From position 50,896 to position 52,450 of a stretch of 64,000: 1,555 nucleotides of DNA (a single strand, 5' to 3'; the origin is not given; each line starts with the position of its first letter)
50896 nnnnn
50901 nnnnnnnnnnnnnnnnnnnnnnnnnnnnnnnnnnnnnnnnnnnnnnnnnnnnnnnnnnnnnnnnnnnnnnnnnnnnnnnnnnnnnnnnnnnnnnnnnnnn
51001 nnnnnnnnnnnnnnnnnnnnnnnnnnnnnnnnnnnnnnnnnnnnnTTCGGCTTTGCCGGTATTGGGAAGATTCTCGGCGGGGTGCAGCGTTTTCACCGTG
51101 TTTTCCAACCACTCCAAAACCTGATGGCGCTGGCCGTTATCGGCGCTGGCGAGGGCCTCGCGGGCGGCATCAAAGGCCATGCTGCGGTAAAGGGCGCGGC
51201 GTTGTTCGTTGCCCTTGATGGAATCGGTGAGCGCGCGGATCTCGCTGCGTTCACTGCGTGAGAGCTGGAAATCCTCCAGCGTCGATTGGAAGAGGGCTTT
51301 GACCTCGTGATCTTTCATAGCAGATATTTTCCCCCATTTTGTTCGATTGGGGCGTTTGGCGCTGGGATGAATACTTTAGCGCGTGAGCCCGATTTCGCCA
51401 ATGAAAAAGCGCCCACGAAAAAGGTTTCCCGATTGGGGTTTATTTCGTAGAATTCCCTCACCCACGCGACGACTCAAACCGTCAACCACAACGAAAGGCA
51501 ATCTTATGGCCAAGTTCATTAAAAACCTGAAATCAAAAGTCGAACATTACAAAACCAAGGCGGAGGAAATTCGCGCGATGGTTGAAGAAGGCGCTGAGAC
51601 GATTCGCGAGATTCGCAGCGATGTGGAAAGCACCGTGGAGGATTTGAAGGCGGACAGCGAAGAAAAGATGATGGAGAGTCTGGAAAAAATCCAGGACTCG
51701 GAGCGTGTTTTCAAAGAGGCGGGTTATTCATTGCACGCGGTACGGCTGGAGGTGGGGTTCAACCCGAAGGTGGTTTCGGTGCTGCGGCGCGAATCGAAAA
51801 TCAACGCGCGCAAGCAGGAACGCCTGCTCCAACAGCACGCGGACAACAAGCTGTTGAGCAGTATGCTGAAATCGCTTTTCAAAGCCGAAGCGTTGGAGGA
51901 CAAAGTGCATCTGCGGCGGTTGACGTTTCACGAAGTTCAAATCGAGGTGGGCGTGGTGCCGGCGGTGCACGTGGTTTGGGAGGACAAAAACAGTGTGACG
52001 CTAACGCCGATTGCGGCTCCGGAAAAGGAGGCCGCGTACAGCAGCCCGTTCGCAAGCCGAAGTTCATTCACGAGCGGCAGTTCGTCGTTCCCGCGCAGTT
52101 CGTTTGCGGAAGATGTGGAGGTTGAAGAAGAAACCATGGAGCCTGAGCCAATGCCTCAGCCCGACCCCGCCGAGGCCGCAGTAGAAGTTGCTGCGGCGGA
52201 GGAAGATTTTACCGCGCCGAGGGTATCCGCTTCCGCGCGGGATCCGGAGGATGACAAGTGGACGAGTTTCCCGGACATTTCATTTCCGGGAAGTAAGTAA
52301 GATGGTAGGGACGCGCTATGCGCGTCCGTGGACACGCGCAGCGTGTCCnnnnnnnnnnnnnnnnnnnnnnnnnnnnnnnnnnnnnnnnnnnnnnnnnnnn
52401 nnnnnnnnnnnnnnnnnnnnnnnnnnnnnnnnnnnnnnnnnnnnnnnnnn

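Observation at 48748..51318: Single-HKD PLD-family enzyme tightly coupled to a 620-aa polytopic membrane protein, next to the flotillin/AAA+ operon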

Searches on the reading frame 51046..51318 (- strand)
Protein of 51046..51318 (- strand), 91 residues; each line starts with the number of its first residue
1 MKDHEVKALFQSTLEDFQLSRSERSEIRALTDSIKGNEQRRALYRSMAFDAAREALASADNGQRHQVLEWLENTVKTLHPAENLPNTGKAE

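Call 61: search_protein_families(library=pfam, proteins=[window:51046-51318:-], max_evalue=10)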
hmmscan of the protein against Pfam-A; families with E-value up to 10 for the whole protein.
seq(91 aa): 1 family
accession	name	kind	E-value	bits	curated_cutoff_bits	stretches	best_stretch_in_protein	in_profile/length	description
PF13145.12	Rotamase_2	-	0.11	13.7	27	1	3-66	3-65/121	PPIC-type PPIASE domain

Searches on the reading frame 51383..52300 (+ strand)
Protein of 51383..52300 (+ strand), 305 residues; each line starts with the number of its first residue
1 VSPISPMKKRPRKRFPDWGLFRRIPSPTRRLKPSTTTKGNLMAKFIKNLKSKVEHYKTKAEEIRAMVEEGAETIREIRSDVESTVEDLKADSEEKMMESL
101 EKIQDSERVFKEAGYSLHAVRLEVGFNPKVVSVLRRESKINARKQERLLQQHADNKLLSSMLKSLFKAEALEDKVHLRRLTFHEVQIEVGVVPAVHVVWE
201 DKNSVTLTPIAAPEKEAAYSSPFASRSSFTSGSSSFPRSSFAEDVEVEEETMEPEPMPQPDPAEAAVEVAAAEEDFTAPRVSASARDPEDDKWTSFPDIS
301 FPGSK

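Call 11: search_protein_families(library=pfam, proteins=[window:51383-52300:+], max_evalue=0.001)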
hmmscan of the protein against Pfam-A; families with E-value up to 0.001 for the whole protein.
window:51383-52300:+ (305 aa): 0 families

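Call 18: search_protein_families(library=ncbifam, proteins=[window:51506-52300:+], max_evalue=0.01)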
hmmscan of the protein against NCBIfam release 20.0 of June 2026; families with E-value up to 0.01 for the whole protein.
window:51506-52300:+ (264 aa): 0 families

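Call 19: search_protein_families(library=padloc, proteins=[window:51506-52300:+], max_evalue=0.01)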
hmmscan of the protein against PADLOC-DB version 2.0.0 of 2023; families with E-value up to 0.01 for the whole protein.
window:51506-52300:+ (264 aa): 1 family
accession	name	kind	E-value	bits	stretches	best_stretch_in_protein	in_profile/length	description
PDLC02192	DUF499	-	0.0017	14.2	1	50-111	917-978/1022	-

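Call 50: find_homologous_proteins(query=window:51506-52300:+, max_evalue=0.001)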
Query window:51506-52300:+ (264 aa): 206 proteins with E <= 0.001 among 1787 candidates; the best 120 are listed.
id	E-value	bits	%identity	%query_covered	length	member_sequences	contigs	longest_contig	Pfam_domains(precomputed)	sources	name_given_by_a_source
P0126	4.7e-136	470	97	87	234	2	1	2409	-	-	-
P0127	1.1e-135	469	81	100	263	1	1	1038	-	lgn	-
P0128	2.6e-135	468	86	100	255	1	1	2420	-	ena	-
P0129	1.4e-134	465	85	100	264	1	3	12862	-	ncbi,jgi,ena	-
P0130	5.4e-128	444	79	100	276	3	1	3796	-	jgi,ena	-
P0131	5.0e-126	437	80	100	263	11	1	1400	-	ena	-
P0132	4.7e-125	434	87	69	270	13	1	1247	-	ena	-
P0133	1.5e-124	432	78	100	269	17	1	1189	-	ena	-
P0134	5.5e-124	431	77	100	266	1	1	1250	-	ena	-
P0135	9.9e-124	430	79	100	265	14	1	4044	-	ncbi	-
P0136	1.5e-123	429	79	100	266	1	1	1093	-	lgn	-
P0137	4.3e-123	428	75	100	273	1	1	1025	-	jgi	-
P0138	5.8e-123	427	74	100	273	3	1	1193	-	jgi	-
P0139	1.3e-122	426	79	100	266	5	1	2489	-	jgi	jgi:hypothetical protein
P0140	1.3e-121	423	68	100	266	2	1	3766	-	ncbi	-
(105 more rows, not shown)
